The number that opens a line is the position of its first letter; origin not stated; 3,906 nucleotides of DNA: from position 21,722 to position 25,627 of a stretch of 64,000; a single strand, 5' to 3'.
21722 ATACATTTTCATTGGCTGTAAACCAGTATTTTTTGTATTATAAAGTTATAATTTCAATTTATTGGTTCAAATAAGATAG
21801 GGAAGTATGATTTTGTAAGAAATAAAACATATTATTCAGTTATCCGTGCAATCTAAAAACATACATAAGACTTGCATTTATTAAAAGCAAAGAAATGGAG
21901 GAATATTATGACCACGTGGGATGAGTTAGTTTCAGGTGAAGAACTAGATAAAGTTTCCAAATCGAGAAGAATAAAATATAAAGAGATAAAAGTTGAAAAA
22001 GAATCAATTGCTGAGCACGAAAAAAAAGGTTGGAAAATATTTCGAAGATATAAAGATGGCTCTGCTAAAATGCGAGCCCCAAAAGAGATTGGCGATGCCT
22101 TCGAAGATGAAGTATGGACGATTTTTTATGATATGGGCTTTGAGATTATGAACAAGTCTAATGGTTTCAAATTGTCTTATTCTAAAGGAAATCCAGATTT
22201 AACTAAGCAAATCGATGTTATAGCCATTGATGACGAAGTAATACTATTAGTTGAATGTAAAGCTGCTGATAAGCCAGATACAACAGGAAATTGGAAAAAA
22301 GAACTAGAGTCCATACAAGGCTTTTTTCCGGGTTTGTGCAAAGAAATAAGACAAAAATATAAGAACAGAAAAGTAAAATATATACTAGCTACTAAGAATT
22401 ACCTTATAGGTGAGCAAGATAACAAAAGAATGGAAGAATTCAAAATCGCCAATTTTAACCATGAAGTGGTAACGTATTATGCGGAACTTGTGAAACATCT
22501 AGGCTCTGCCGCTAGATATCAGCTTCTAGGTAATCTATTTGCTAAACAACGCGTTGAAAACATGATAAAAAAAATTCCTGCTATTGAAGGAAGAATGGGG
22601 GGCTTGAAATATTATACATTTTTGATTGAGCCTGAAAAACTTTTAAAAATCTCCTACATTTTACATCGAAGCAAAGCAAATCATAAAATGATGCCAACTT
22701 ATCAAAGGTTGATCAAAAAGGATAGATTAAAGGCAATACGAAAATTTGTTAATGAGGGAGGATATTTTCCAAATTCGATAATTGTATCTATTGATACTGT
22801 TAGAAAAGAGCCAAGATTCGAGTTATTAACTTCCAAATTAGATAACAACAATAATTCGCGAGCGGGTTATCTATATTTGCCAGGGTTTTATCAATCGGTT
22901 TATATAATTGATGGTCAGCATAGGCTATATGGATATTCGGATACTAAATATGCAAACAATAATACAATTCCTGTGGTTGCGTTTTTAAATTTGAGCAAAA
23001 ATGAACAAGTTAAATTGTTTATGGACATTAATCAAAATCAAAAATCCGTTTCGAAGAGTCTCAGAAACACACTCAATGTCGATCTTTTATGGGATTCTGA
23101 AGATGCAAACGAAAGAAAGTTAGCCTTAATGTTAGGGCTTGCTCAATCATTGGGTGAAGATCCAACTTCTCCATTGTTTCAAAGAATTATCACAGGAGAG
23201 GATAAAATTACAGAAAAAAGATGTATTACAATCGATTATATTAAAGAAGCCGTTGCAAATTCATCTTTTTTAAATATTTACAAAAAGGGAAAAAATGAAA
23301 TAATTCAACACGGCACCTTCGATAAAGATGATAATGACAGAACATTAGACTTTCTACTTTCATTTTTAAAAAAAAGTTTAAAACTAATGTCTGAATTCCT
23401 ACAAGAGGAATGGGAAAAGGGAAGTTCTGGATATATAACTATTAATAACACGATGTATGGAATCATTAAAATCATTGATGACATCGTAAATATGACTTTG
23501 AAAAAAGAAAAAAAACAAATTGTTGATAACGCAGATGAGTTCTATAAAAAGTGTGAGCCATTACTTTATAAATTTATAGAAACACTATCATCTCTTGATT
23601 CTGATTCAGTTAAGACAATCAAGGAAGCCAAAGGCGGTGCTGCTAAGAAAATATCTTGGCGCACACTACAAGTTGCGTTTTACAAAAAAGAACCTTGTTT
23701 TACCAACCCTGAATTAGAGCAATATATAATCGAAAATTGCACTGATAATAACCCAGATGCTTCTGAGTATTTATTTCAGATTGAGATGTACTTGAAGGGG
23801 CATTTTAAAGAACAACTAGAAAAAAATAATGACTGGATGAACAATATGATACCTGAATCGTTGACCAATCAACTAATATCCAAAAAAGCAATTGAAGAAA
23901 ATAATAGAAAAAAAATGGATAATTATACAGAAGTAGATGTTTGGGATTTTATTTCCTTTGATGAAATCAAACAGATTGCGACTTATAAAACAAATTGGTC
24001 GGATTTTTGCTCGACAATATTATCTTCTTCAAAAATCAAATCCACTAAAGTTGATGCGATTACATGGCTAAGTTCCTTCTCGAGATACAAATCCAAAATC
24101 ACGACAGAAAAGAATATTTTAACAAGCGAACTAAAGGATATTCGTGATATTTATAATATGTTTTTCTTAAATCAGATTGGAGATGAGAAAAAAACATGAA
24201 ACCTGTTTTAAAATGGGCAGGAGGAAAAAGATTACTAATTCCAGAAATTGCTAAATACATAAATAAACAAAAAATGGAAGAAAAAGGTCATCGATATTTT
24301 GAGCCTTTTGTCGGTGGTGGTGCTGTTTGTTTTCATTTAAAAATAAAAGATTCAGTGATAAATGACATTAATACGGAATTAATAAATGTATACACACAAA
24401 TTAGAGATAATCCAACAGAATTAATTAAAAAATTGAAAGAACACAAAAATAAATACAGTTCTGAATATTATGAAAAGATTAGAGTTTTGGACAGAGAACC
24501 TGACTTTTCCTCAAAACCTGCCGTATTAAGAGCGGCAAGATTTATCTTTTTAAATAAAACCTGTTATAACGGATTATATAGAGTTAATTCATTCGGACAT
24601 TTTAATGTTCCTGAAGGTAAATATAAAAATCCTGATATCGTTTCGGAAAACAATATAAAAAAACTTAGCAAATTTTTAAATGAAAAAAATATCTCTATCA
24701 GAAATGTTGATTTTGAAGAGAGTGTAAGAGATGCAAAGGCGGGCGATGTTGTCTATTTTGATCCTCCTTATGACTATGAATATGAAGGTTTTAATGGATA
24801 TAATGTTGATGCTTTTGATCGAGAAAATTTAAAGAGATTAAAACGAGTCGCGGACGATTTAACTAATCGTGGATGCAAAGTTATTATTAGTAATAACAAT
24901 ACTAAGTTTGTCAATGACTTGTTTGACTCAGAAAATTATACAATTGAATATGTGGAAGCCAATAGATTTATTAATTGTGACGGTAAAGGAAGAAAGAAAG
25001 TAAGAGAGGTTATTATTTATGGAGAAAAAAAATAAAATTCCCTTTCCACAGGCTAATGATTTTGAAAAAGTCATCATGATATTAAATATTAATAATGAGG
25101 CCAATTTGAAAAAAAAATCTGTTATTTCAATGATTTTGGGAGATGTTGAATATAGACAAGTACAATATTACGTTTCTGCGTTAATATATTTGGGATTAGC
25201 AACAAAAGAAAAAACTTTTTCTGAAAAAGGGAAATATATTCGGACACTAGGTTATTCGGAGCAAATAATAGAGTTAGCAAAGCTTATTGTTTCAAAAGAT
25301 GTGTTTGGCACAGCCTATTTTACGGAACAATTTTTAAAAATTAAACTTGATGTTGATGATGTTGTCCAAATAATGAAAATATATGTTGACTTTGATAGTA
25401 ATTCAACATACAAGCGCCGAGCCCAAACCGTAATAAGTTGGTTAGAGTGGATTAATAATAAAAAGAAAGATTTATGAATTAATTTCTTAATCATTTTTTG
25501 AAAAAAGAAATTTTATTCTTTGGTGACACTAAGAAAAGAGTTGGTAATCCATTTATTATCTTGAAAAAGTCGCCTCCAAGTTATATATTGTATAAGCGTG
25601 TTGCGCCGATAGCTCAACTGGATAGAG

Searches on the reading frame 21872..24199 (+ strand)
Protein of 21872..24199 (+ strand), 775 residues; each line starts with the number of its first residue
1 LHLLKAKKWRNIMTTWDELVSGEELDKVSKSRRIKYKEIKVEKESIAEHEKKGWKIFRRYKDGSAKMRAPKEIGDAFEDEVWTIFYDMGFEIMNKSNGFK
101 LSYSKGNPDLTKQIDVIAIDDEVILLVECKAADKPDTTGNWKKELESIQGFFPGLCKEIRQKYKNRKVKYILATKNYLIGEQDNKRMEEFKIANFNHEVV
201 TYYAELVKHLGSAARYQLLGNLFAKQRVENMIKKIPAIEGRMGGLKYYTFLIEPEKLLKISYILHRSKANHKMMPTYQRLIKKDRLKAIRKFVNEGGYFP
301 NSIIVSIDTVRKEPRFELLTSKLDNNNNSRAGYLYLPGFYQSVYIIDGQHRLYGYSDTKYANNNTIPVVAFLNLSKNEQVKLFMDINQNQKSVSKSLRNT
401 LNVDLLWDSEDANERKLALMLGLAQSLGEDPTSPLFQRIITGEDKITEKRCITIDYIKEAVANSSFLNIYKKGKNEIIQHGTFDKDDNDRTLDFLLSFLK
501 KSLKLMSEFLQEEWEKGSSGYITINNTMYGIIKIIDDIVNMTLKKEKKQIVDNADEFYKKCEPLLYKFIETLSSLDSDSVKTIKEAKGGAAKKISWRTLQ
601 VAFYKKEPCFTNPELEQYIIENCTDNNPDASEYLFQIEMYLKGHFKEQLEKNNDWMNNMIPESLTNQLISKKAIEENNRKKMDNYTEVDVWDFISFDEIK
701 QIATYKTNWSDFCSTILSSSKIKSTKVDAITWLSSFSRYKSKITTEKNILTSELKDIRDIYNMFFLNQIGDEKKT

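Call 3: search_protein_families(library=pfam, proteins=[window:21872-24199:+], max_evalue=0.01)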
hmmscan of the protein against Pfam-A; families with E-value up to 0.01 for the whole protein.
window:21872-24199:+ (775 aa): 2 families
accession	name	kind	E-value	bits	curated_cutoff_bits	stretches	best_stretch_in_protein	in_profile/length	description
PF14072.11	DndB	-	9.8e-18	64.7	29.1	1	235-399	1-160/338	DNA-sulfur modification-associated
PF08378.17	NERD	-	0.0036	18.2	22.1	0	109-169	34-91/111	Nuclease-related domain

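Call 5: search_protein_families(library=padloc, proteins=[window:21872-24199:+], max_evalue=0.01)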
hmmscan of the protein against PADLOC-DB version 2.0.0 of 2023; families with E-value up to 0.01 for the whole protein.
window:21872-24199:+ (775 aa): 2 families
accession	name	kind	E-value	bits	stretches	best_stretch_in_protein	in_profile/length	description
PDLC02811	DpdB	-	1.8e-18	64.6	1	236-517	8-276/370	DpdB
PDLC02658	DndB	-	2.1e-07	28.3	1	234-398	6-166/356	DndB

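Call 6: search_protein_families(library=ncbifam, proteins=[window:21872-24199:+], max_evalue=0.01)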
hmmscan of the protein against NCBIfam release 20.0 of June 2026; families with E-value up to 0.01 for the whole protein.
window:21872-24199:+ (775 aa): 4 families
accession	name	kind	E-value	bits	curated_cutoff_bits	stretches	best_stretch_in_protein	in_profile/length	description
TIGR03187.1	DGQHR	domain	1.7e-46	159.2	58.85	1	237-538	1-275/276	DGQHR domain-containing protein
TIGR04172.1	DGQHR_dnd_1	hypoth_equivalog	1.5e-25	90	450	1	242-462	10-234/381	DNA phosphorothioation-associated DGQHR protein 1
NF041060.1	DpdB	equivalog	9.7e-18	64.2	300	1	234-541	2-296/352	DGQHR domain-containing protein DpdB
TIGR03233.1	DNA_S_dndB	equivalog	2.8e-07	29.9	328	1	233-398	4-165/355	DNA sulfur modification protein DndB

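Call 58: search_solved_structures(query=window:21872-24196:+, max_evalue=0.01)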
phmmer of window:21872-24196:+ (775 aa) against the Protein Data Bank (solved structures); distinct sequences matched with E-value up to 0.01: 0.

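Call 59: find_related_loci(query=window:21872-24196:+, collection=metagenome_contigs, flank=8000)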
Query window:21872-24196:+ (775 aa) in metagenome_contigs; peptide patterns used: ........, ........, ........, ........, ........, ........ (x = any residue, [..] = any of these).
45 stretches matched a pattern; 3 encode a relative of the query (tblastn E <= 1e-3); 3 distinct loci.
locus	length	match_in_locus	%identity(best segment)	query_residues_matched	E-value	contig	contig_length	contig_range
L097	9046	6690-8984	68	1-771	0e+0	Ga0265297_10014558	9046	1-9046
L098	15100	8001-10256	69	13-765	0e+0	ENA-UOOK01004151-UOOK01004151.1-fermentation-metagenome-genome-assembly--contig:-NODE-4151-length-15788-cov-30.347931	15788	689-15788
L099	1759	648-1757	71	13-383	0e+0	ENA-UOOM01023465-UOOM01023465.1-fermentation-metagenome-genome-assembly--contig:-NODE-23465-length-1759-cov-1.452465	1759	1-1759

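Call 62: search_protein_families(library=pfam, proteins=[L097:4853-5701:+, L097:2590-4665:+, L097:35-2404:+, L098:6177-7382:+, L098:5150-6184:+, L098:3450-5147:+, L098:10290-11129:+, L098:11113-11562:+, L098:11611-12129:+, L098:12169-13227:+], max_evalue=0.001)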
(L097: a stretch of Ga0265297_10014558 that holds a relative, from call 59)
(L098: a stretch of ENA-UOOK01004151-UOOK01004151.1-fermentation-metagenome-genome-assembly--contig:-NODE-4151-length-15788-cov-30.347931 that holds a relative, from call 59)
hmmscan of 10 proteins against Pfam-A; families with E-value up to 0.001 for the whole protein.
L097:4853-5701:+ (282 aa): 1 family
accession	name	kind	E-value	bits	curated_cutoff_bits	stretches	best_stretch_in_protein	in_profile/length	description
PF02645.21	DegV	-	5e-59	200.4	27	1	3-280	1-278/280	Uncharacterised protein, DegV family COG1307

L097:2590-4665:+ (691 aa): 8 families
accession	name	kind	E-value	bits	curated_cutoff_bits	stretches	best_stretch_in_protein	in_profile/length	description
PF00009.33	GTP_EFTU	-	1.2e-40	139.5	26.5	1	7-275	1-187/188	Elongation factor Tu GTP binding domain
PF03764.24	EFG_IV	-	2.3e-36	124.7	24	1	475-591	3-121/121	Elongation factor G, domain IV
PF00679.30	EFG_C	-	9.2e-25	86.9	27.9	1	594-678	2-86/89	Elongation factor G C-terminus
PF14492.12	EFG_III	-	6.4e-23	81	27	1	399-471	2-74/75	Elongation Factor G, domain III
PF22042.2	EF-G_D2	-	6.1e-11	42.7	27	1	303-385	1-82/84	Elongation factor G domain 2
PF03144.31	GTP_EFTU_D2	-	1.7e-08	35.2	30.3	1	318-384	1-72/73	Elongation factor Tu domain 2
PF01926.29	MMR_HSR1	-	0.0008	19.9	21.9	0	12-135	2-113/113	50S ribosome-binding GTPase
PF08477.19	Roc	-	0.00093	19.9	27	0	12-137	2-119/119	Ras of Complex, Roc, domain of DAPkinase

L097:35-2404:+ (789 aa): 2 families
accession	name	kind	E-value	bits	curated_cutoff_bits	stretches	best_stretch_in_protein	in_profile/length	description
PF01136.24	Peptidase_U32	-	5.2e-89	298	22.4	2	93-306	8-230/233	Peptidase family U32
PF12392.13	DUF3656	-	1.4e-22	80.9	22.1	1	394-511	1-108/109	Collagenase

L098:6177-7382:+ (401 aa): 6 families
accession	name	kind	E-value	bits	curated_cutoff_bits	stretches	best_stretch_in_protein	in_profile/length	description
PF13439.12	Glyco_transf_4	-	2e-32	113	28.5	1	17-193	1-169/170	Glycosyltransferase Family 4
PF00534.26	Glycos_transf_1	-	1.9e-29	102.8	26.4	1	206-367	3-169/172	Glycosyl transferases group 1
PF13692.12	Glyco_trans_1_4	-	1.1e-20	74.8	27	1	219-354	2-140/142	Glycosyl transferases group 1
PF13579.12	Glyco_trans_4_4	-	6.4e-16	59.5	29.7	1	18-188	1-157/158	Glycosyl transferase 4-like domain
PF20706.3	GT4-conflict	-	3.5e-05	23.4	26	0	11-132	5-123/385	Family 4 Glycosyltransferase in conflict systems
PF13477.12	Glyco_trans_4_2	-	3.8e-05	24.3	23.4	1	25-150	14-130/139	Glycosyl transferase 4-like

L098:5150-6184:+ (344 aa): 2 families
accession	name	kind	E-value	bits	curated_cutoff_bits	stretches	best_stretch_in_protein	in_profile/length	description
PF03706.18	LPG_synthase_TM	-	3.1e-36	125.8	33.4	1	19-332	5-302/302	Lysylphosphatidylglycerol synthase TM region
PF09973.14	DUF2208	-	0.00071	19.7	24.3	1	142-286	6-145/231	Predicted membrane protein (DUF2208)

L098:3450-5147:+ (565 aa): 3 families
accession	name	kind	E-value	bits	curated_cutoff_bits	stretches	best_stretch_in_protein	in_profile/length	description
PF00750.26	tRNA-synt_1d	-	3.7e-95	319.3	23.3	1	106-437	9-348/349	tRNA synthetases class I (R), catalytic domain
PF05746.21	DALR_1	-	3.6e-23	82.3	22.3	1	452-565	1-117/117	DALR anticodon binding domain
PF03485.21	Arg_tRNA_synt_N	-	6.6e-07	30.3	21.5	1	15-89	3-85/85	Arginyl tRNA synthetase N terminal domain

L098:10290-11129:+ (279 aa): 1 family
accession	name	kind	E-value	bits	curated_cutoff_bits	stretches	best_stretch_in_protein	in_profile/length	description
PF02086.21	MethyltransfD12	-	2.8e-57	194.8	22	1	7-257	1-251/253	D12 class N6 adenine-specific DNA methyltransferase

L098:11113-11562:+ (149 aa): 1 family
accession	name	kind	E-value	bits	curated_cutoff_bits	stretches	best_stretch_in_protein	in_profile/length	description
PF23871.1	DUF7226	-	1.5e-20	74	27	1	17-147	1-139/142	Domain of unknown function (DUF7226)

L098:11611-12129:+ (172 aa): 0 families

L098:12169-13227:+ (352 aa): 2 families
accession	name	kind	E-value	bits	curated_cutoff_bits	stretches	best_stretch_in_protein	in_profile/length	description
PF13365.12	Trypsin_2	-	8.8e-18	65.9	27.6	1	160-307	1-144/144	Trypsin-like peptidase domain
PF00089.32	Trypsin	-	1.3e-06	28.9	20.6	1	174-311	34-198/220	Trypsin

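Call 78: search_protein_families(library=phrogs, proteins=[window:21908-24196:+], max_evalue=0.001)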
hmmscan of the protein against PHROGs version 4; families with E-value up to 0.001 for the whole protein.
window:21908-24196:+ (763 aa): 1 family
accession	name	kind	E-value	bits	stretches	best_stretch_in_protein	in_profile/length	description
phrog_1033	-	DNA, RNA and nucleotide metabolism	6.4e-09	37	1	261-383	43-138/334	ParB-like partition protein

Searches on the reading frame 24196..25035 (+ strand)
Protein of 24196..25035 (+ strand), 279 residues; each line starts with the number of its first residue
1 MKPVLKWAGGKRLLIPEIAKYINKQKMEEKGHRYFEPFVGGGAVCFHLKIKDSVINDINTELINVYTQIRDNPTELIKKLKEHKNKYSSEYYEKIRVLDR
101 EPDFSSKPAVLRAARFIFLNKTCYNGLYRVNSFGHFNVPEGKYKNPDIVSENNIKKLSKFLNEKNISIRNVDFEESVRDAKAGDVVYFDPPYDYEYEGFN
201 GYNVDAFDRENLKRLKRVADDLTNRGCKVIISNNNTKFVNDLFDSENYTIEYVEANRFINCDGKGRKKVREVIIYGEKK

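Call 3: search_protein_families(library=pfam, proteins=[window:24196-25035:+], max_evalue=0.01)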
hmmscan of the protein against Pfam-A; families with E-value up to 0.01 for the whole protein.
window:24196-25035:+ (279 aa): 1 family
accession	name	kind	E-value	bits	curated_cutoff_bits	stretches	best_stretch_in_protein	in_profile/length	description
PF02086.21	MethyltransfD12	-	6.9e-59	200.1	22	1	7-256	1-250/253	D12 class N6 adenine-specific DNA methyltransferase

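Call 5: search_protein_families(library=padloc, proteins=[window:24196-25035:+], max_evalue=0.01)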
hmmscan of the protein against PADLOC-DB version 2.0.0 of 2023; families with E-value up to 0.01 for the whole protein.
window:24196-25035:+ (279 aa): 21 families
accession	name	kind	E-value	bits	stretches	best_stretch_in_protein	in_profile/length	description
PDLC03294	MTase_II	-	1.2e-85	285.5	1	1-275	4-269/272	Type II methyltransferase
PDLC03735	oMTase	-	2.3e-80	268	1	2-274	8-279/284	orphan methyltransferase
PDLC03261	MTase_II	-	1.7e-61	206.4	1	2-274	25-284/643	Type II methyltransferase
PDLC03729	oMTase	-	6.6e-56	187.8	1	2-274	5-266/275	orphan methyltransferase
PDLC03266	MTase_II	-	6.6e-56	187.8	1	2-263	15-267/285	Type II methyltransferase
PDLC03344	MTase_II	-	8.1e-33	111.4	1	1-153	3-150/154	Type II methyltransferase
PDLC03247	MTase_II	-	1e-26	91.8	1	2-274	3-262/282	Type II methyltransferase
PDLC03264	MTase_II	-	3.3e-23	80.4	1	3-276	13-282/306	Type II methyltransferase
PDLC03383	MTase_II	-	7.2e-21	72.9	2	75-274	111-310/318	Type II methyltransferase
PDLC03253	MTase_II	-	3e-20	71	1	1-237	3-217/253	Type II methyltransferase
PDLC03302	MTase_II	-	6.4e-19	66.1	1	4-237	362-580/626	Type II methyltransferase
PDLC04018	PD-Lambda-5_B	-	2e-18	64.7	1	5-252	8-255/291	-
PDLC03244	MTase_II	-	2.7e-16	57.5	1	2-247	28-258/295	Type II methyltransferase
PDLC03349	MTase_II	-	1.4e-15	55.2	2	110-211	190-294/374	Type II methyltransferase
PDLC03290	MTase_II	-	3.2e-12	44.4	1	4-237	7-240/292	Type II methyltransferase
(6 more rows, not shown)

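Call 6: search_protein_families(library=ncbifam, proteins=[window:24196-25035:+], max_evalue=0.01)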
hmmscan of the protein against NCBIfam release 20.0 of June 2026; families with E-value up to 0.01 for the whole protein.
window:24196-25035:+ (279 aa): 2 families
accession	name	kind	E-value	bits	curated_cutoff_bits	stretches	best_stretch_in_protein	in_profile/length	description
TIGR00571.1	dam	subfamily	2.5e-77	260.1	114.85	1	1-274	1-265/267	Dam family site-specific DNA-(adenine-N6)-methyltransferase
NF008152.0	PRK10904.1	equivalog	5.6e-42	144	441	1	4-273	7-265/271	adenine-specific DNA-methyltransferase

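Call 57: search_solved_structures(query=window:24196-25032:+, max_evalue=0.00001, show_alignments=1)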
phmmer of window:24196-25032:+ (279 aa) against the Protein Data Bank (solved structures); distinct sequences matched with E-value up to 0.00001: 7.
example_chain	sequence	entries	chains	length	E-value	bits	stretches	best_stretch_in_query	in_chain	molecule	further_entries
2dpm_A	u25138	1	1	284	3e-65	223.8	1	2-276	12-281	PROTEIN (ADENINE-SPECIFIC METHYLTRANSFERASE DPNII 1)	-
4gol_D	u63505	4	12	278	4.1e-30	108.6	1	4-273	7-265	DNA adenine methylase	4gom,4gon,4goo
2g1p_A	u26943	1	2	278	4.2e-30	108.5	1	4-273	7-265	DNA adenine methylase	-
4gbe_D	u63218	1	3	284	4.4e-30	108.5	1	4-273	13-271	DNA adenine methylase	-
2ore_D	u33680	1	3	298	5.2e-30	108.2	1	4-273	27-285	DNA adenine methylase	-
4rtj_A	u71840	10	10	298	5.4e-30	108.2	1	4-273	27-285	DNA adenine methylase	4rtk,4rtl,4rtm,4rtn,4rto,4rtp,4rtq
7m6b_B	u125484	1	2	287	6.9e-12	48.8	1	2-198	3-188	Site-specific DNA-methyltransferase (adenine-specific)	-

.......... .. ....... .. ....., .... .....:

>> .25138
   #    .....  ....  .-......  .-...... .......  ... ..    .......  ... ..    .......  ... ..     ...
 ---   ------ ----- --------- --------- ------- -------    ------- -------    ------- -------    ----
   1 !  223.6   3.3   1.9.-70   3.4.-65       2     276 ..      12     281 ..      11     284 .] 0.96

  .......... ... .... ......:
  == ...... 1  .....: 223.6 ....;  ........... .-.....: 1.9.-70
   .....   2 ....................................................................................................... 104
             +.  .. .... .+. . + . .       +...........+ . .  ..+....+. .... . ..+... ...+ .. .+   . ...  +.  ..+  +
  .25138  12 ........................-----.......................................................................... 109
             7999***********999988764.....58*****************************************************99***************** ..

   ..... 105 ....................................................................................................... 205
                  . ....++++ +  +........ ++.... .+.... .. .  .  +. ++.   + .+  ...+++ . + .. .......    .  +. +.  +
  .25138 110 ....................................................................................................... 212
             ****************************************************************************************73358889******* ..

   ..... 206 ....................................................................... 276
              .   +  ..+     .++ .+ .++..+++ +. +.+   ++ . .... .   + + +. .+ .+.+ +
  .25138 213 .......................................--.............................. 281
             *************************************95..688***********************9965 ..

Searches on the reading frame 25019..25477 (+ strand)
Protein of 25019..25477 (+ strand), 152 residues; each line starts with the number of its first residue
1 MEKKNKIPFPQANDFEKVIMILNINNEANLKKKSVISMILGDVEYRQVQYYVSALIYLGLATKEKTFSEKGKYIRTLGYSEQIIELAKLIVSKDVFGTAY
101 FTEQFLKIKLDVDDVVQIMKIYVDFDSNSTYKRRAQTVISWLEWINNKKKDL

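Call 3: search_protein_families(library=pfam, proteins=[window:25019-25477:+], max_evalue=0.01)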
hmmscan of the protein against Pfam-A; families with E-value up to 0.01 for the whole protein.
window:25019-25477:+ (152 aa): 1 family
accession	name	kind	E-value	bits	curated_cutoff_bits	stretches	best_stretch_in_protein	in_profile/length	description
PF23871.1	DUF7226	-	3.1e-21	76.2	27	1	17-148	1-140/142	Domain of unknown function (DUF7226)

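Call 5: search_protein_families(library=padloc, proteins=[window:25019-25477:+], max_evalue=0.01)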
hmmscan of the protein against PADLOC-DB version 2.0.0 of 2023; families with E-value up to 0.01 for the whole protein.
window:25019-25477:+ (152 aa): 1 family
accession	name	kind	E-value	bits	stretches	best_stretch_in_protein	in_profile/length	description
PDLC03513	REase_II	-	1.1e-17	62.7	1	7-148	274-423/426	Type II restriction enzyme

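Call 6: search_protein_families(library=ncbifam, proteins=[window:25019-25477:+], max_evalue=0.01)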
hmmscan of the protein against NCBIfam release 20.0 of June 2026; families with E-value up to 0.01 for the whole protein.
window:25019-25477:+ (152 aa): 0 families

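Call 78: search_protein_families(library=phrogs, proteins=[window:25019-25474:+], max_evalue=0.001)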
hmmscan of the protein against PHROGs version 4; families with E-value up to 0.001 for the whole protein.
window:25019-25474:+ (152 aa): 0 families
